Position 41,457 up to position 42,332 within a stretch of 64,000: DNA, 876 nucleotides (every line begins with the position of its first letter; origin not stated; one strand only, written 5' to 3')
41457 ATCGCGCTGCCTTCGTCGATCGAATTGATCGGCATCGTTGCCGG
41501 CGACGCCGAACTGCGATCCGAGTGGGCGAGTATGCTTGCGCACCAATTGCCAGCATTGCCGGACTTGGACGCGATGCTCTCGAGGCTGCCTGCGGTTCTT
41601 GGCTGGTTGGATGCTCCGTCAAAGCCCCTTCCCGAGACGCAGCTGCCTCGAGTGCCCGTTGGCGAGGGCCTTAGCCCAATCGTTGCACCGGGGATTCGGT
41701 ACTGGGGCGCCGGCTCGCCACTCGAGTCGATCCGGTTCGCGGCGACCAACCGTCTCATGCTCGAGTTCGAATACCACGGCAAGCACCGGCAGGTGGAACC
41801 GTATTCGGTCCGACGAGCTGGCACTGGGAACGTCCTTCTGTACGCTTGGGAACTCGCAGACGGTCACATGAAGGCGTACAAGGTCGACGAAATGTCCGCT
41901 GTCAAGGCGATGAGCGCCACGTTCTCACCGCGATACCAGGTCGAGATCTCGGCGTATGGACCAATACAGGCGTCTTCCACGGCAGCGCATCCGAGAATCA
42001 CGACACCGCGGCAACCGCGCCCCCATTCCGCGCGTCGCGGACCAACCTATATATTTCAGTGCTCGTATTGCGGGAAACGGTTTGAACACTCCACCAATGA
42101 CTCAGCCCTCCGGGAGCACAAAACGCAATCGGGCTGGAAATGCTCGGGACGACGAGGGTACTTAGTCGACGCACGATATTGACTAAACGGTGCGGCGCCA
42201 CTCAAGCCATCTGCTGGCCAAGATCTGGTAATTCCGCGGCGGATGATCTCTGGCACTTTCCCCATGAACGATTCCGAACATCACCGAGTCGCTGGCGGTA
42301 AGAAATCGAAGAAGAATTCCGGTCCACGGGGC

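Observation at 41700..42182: WYL-like and C2H2-like zinc-finger extension on an AbiEii-family nucleotidyltransferase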

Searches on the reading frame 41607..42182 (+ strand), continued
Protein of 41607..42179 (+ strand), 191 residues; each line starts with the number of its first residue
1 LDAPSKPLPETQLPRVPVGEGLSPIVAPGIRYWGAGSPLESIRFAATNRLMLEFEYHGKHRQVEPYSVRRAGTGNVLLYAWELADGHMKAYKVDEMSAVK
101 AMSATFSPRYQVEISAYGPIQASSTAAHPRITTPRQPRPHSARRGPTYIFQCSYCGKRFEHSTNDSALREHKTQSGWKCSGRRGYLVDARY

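Call 70: get_annotated_region(hit=H1, flank=4000)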
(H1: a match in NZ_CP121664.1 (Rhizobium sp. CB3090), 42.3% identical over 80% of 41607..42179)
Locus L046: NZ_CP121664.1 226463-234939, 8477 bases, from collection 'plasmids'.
description: Rhizobium sp. CB3090 plasmid pCB3090_2, complete sequence
organism: Rhizobium sp. CB3090 (NCBI taxid 3039156)
taxonomy: Bacteria; Pseudomonadota; Alphaproteobacteria; Hyphomicrobiales; Rhizobiaceae; Rhizobium; Rhizobium sp. CB3090
host: -; source: Gliricidia sp.,cell culture; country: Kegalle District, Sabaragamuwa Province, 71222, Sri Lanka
typing (MOB-suite, as given by PLSDB): conjugative; relaxase MOBQ; mating-pair formation MPF_T
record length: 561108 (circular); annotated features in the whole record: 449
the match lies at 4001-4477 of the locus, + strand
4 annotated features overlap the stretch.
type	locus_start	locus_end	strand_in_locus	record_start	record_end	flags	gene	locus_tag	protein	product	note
CDS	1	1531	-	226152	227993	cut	-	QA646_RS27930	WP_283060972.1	type II toxin-antitoxin system HipA family toxin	-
CDS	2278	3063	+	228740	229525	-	-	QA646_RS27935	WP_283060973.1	type IV toxin-antitoxin system AbiEi family antitoxin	-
CDS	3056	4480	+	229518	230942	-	-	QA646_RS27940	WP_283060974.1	nucleotidyl transferase AbiEii/AbiGii toxin family protein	-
CDS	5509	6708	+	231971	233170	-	-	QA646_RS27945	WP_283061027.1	IS256 family transposase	-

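Call 74: get_annotated_region(hit=H7, flank=1500)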
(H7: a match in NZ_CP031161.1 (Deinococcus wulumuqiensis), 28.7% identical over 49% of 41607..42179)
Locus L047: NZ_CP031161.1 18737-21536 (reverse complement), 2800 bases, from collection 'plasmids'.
description: Deinococcus wulumuqiensis strain NEB 479 plasmid pDrdII, complete sequence
organism: Deinococcus wulumuqiensis (NCBI taxid 980427)
taxonomy: Bacteria; Deinococcota; Deinococci; Deinococcales; Deinococcaceae; Deinococcus; Deinococcus wulumuqiensis
host: -; source: cell culture; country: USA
typing (MOB-suite, as given by PLSDB): non-mobilizable; replicon rep_cluster_2427
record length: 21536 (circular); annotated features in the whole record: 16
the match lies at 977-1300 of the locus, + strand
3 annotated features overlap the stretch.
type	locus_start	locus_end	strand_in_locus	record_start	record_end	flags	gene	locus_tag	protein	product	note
CDS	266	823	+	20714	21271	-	-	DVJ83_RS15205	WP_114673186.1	recombinase family protein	GO:0006310 - DNA recombination [Evidence IEA]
CDS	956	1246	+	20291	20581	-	-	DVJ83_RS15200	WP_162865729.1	WYL domain-containing protein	-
CDS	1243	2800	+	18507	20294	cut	-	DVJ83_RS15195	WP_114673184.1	AAA family ATPase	-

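Call 76: search_protein_families(library=pfam, proteins=[L047:956-1243:+, L046:3056-4477:+, L045:2995-3318:+], max_evalue=0.01)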
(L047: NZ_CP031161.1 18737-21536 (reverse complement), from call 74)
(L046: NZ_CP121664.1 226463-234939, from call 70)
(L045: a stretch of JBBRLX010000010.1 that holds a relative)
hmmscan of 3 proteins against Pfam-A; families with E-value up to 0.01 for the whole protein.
L047:956-1243:+ (96 aa): 1 family
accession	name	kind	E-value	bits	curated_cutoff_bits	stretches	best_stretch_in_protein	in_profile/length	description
PF13280.12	WYL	-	0.0045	17.4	21.8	1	4-70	5-69/70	WYL domain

L046:3056-4477:+ (474 aa): 2 families
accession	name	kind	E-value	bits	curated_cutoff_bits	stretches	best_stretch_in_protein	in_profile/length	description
PF08843.17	AbiEii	-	7.2e-37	128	22.5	1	33-268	5-233/238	Nucleotidyl transferase AbiEii toxin, Type IV TA system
PF13280.12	WYL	-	3.3e-06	27.5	21.8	1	316-377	3-69/70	WYL domain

L045:2995-3318:+ (108 aa): 0 families

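Call 78: search_dna_similar(query=window:41607-42179:+, collection=phages, mode=protein, max_evalue=0.001, max_rows=10)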
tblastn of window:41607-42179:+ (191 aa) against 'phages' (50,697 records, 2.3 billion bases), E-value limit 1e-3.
No match.

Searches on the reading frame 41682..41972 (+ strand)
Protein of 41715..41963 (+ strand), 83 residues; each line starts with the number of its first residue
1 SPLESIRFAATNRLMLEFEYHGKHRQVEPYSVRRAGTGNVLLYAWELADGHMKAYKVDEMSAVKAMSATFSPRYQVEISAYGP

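Call 45: search_solved_structures(query=A3, max_evalue=10, show_alignments=5)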
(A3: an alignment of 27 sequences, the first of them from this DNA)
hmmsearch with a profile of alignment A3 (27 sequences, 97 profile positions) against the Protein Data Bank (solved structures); distinct sequences matched with E-value up to 10: 4.
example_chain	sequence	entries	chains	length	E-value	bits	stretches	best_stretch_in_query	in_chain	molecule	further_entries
6sj9_A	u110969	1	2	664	0.001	22.2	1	18-83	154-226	Proteasome accessory factor B/C (PafBC)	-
7p5x_AY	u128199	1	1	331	0.53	13.5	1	34-74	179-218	Transcriptional regulator-like protein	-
9fnd_X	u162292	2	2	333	0.54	13.5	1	34-74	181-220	Transcriptional regulator-like protein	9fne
1kj1_D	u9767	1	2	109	1.7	11.9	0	31-57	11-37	lectin II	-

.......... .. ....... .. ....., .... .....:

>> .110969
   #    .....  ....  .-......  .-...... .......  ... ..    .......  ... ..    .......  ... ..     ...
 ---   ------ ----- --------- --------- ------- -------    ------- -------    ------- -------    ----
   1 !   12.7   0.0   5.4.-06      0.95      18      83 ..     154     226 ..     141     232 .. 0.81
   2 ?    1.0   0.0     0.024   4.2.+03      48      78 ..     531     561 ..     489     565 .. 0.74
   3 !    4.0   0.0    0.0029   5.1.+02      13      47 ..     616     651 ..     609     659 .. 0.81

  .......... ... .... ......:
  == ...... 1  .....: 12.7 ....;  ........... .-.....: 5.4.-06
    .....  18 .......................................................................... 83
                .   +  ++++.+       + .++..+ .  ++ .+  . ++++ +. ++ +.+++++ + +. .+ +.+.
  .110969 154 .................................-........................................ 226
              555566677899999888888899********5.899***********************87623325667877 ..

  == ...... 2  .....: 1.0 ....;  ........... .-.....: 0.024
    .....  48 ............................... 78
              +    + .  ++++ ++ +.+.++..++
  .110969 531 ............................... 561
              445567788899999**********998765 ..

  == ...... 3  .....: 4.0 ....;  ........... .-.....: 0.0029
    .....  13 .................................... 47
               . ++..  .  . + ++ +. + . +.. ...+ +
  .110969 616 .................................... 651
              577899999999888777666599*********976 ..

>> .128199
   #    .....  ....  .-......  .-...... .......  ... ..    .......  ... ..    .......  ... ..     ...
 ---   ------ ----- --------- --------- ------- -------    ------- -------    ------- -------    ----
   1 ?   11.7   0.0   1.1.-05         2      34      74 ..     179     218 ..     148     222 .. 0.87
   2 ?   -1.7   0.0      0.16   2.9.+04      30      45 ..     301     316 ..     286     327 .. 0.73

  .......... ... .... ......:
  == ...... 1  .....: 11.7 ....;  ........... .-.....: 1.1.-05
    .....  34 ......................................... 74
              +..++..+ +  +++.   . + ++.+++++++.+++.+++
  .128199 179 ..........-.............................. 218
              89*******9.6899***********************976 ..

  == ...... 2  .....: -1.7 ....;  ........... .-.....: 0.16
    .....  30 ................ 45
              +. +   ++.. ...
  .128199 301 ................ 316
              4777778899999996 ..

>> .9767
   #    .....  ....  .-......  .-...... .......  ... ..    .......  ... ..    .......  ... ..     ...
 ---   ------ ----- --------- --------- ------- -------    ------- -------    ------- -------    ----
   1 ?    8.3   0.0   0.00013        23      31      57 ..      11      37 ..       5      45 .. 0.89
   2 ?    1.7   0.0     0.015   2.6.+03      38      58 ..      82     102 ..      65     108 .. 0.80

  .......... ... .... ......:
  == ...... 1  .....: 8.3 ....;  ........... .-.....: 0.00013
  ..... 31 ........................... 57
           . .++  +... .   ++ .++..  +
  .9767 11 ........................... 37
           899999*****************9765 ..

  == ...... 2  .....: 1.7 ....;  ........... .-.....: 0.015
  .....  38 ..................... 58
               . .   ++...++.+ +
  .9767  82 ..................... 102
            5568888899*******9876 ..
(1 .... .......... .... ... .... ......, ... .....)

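Call 51: search_solved_structures(query=window:41715-41963:+, max_evalue=10, show_alignments=5)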
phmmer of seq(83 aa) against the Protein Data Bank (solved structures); distinct sequences matched with E-value up to 10: 2.
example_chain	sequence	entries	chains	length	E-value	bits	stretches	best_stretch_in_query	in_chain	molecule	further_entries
7op4_A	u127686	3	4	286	0.0035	20.9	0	19-47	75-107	SAKe6BE-3HH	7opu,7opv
8ro0_T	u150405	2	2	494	1.9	12.2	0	35-75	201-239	WD_REPEATS_REGION domain-containing protein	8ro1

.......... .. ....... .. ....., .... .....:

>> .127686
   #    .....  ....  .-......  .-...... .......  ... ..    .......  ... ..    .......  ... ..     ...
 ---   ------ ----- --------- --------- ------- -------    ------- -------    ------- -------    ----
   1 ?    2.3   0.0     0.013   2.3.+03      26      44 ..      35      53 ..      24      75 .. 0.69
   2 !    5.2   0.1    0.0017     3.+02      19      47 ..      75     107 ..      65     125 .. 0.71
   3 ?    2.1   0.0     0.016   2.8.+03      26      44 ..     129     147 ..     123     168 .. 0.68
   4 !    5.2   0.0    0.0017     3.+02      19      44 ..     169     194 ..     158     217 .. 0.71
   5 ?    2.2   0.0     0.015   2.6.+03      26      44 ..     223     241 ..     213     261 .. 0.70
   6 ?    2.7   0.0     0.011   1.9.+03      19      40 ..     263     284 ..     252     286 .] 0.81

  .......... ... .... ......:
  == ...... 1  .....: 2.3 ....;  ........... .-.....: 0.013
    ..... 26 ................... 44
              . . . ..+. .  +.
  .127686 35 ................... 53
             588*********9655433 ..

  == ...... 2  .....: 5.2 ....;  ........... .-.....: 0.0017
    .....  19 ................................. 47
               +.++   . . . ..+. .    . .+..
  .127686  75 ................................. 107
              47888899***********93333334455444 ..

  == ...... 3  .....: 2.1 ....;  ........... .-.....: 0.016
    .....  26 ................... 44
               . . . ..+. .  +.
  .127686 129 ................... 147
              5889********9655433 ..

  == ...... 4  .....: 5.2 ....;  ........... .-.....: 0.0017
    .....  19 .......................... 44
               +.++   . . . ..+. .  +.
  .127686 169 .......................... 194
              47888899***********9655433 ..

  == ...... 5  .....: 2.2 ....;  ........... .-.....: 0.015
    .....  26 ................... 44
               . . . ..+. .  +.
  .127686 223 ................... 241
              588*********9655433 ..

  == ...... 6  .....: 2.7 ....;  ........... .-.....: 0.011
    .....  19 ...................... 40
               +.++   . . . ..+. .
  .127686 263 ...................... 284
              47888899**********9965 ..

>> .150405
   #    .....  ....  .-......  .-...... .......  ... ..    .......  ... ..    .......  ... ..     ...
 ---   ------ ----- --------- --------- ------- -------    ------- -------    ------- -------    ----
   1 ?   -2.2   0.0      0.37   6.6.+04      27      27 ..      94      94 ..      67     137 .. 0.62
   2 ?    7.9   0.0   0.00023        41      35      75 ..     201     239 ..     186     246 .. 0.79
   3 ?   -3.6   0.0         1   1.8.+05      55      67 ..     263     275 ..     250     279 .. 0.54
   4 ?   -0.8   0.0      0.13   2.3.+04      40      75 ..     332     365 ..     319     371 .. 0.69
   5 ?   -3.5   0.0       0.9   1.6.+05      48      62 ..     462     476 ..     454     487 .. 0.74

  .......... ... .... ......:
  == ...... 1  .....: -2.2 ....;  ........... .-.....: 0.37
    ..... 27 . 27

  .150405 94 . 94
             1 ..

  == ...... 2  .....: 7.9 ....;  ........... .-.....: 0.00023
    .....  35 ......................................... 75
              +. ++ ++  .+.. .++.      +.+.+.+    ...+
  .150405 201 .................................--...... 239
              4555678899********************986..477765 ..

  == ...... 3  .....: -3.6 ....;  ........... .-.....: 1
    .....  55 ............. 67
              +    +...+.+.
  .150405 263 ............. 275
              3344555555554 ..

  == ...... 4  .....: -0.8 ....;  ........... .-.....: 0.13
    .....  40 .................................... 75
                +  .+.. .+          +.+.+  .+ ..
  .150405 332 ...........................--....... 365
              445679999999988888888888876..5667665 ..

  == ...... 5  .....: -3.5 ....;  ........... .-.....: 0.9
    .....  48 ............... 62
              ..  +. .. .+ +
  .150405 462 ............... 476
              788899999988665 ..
